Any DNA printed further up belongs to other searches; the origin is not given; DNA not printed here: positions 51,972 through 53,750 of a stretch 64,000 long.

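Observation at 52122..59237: Two adjacent pairs of SPASM-type radical-SAM enzymes bracket the repeat peptide; one member has lost the GGE SAM-binding motif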

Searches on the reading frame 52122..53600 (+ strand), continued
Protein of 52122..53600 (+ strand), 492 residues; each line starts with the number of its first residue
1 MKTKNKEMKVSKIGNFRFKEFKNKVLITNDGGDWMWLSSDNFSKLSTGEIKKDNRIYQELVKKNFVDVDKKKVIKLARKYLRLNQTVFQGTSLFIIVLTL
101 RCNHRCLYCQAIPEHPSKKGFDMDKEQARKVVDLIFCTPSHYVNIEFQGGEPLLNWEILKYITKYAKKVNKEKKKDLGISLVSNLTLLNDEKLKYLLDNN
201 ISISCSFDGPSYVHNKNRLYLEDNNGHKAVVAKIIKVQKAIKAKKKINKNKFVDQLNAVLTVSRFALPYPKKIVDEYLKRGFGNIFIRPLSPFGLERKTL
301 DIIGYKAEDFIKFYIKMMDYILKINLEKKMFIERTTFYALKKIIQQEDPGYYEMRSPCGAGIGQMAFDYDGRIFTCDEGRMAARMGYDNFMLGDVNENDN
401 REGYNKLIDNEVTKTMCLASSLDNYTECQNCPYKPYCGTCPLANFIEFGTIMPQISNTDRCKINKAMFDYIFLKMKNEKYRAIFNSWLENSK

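Call 80: search_protein_families(library=padloc, proteins=[window:52122-53600:+], max_evalue=0.00001)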
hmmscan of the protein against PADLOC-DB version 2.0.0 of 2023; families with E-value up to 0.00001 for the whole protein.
window:52122-53600:+ (492 aa): 2 families
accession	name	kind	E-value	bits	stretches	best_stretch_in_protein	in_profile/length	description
PDLC02904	pVip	-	7e-13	46.7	1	98-258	9-154/262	Viperins associated with kinases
PDLC02903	pVip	-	2.9e-12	44.6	1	98-259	6-151/257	Viperins not associated with kinases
